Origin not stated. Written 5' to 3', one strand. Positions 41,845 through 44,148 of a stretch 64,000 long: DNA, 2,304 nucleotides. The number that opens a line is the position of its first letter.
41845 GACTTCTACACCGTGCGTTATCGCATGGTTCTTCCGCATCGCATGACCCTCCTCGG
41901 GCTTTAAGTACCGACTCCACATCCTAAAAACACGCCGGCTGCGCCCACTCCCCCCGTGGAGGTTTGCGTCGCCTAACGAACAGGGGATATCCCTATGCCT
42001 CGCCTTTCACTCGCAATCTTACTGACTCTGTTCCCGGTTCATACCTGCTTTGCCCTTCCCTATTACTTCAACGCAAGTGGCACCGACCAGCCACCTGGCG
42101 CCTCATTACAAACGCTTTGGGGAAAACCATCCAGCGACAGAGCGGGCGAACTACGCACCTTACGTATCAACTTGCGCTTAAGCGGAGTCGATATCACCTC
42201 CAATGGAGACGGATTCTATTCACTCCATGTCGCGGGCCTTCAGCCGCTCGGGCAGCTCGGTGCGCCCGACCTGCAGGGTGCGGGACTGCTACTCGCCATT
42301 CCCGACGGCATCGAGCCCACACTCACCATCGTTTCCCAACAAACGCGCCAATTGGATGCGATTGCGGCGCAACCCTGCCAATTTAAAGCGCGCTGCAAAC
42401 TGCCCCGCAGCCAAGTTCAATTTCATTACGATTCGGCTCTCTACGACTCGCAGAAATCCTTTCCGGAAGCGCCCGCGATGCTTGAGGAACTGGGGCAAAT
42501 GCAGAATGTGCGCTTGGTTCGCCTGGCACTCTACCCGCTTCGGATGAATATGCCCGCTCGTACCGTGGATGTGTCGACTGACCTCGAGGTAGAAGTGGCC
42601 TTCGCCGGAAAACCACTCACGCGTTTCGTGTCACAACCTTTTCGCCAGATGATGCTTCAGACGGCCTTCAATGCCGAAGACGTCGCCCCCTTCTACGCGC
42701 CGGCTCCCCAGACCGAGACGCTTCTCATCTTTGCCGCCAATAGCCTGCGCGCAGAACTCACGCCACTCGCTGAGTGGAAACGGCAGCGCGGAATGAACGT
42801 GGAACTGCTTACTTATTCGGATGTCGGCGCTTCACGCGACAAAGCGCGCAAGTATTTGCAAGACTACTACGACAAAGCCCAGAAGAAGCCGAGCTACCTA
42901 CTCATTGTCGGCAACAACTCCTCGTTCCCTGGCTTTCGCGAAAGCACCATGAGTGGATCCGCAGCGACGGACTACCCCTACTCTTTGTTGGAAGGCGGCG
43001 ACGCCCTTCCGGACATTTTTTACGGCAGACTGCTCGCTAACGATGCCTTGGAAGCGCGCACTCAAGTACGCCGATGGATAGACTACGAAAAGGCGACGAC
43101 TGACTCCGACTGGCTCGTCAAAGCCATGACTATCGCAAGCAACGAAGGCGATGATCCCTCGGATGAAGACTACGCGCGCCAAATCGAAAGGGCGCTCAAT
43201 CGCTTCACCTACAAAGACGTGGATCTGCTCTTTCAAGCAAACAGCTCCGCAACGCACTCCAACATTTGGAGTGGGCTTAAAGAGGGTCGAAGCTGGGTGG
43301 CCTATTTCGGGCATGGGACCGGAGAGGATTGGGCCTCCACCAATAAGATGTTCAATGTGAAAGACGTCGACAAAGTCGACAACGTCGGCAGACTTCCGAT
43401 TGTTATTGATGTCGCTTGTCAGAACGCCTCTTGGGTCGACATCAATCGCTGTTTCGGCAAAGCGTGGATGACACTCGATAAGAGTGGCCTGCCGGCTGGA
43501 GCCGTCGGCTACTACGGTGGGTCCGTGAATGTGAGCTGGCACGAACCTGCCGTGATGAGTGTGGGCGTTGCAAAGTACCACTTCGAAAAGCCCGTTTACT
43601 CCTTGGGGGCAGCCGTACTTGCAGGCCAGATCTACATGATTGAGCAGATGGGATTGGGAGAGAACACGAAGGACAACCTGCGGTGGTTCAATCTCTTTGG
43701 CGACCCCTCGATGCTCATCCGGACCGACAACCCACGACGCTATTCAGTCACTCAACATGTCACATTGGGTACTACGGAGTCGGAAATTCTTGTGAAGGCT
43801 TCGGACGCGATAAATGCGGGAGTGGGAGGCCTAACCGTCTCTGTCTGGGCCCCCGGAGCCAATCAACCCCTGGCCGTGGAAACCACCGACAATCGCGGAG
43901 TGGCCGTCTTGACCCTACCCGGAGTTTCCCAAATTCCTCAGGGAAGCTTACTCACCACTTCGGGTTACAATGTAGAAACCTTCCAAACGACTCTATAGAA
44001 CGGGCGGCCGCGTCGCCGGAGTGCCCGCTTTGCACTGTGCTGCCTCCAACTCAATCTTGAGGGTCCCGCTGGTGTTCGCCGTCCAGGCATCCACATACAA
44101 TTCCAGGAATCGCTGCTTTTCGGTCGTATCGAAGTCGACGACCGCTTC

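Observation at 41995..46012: Gingipain-like C25 peptidase followed by two tandem paralogous Cys-framework secreted proteins and a glutaminyl cyclase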

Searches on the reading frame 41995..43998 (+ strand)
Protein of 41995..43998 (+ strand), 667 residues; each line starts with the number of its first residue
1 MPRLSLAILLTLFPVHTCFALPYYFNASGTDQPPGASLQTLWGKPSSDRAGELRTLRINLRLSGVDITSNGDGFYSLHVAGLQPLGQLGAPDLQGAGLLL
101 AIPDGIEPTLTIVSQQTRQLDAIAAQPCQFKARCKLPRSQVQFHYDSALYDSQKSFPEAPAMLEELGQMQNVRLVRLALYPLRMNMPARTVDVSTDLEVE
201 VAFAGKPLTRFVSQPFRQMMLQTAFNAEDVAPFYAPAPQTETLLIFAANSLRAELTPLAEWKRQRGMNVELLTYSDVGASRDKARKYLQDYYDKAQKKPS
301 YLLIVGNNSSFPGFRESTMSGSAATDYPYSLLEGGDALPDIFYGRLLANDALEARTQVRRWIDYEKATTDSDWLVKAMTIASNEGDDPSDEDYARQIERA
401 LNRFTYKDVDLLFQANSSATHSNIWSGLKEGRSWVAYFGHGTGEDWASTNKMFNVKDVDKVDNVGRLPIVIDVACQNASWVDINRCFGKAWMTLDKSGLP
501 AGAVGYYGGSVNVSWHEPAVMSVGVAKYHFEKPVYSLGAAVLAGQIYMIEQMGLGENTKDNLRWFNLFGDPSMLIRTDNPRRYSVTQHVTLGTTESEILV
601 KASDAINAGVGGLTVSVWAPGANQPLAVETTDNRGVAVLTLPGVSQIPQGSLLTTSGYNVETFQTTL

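Call 3: search_protein_families(library=pfam, proteins=[window:41995-43998:+], max_evalue=1)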
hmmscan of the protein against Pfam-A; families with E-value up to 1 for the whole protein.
window:41995-43998:+ (667 aa): 4 families
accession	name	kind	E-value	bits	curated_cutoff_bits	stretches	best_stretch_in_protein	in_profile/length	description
PF01364.23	Peptidase_C25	-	2.8e-54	185.2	23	1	244-573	2-372/374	Peptidase family C25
PF08126.16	Propeptide_C25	-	3.8e-11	42.9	22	1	63-207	34-176/205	Propeptide_C25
PF03537.19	Glyco_hydro_114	-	0.12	12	27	1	409-459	17-67/231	Glycoside-hydrolase family GH114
PF02369.22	Big_1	-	0.33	11.5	34.9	1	589-641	12-66/93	Bacterial Ig-like domain (group 1)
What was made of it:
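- Checked: C25 lies at 41995-43998(+), 667 aa. It matches Pfam Propeptide_C25 (res 63-207, E 3.8e-11) and Peptidase_C25 (res 244-573, E 2.8e-54) (call 3).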

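Call 4: search_protein_families(library=ncbifam, proteins=[window:41995-43998:+], max_evalue=1)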
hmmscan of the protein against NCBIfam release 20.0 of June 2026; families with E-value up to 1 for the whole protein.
window:41995-43998:+ (667 aa): 2 families
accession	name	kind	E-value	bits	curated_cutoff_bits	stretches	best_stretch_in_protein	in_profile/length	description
NF033707.1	T9SS_sortase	equivalog_domain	8.5e-19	66.7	420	2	338-580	493-737/1095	type IX secretion system sortase PorU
NF052324.1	PorU_rel_Nterm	equivalog_domain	5.4e-06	24.9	450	1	286-499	460-690/879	putative type IX secretion system sortase PorU2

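Call 13: list_cluster_members(proteins=[P0001, P0002, window:41995-43995:+, window:45203-46012:-])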
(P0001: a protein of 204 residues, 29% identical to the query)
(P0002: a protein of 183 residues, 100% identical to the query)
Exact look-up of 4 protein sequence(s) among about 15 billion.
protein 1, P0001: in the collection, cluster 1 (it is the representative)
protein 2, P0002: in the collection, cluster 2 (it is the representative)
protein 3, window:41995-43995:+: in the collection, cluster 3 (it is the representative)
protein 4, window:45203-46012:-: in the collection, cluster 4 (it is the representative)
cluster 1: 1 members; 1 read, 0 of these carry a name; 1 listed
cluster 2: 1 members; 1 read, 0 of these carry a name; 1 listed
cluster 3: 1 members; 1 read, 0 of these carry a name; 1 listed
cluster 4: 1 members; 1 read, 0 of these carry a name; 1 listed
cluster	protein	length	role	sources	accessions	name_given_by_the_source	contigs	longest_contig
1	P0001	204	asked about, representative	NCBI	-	-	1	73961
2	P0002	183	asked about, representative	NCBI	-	-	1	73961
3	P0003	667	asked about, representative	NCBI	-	-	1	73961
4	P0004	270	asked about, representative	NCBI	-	-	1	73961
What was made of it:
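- Tried and rejected: The four proteins are singletons from one 73,961-bp NCBI contig (call 13).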
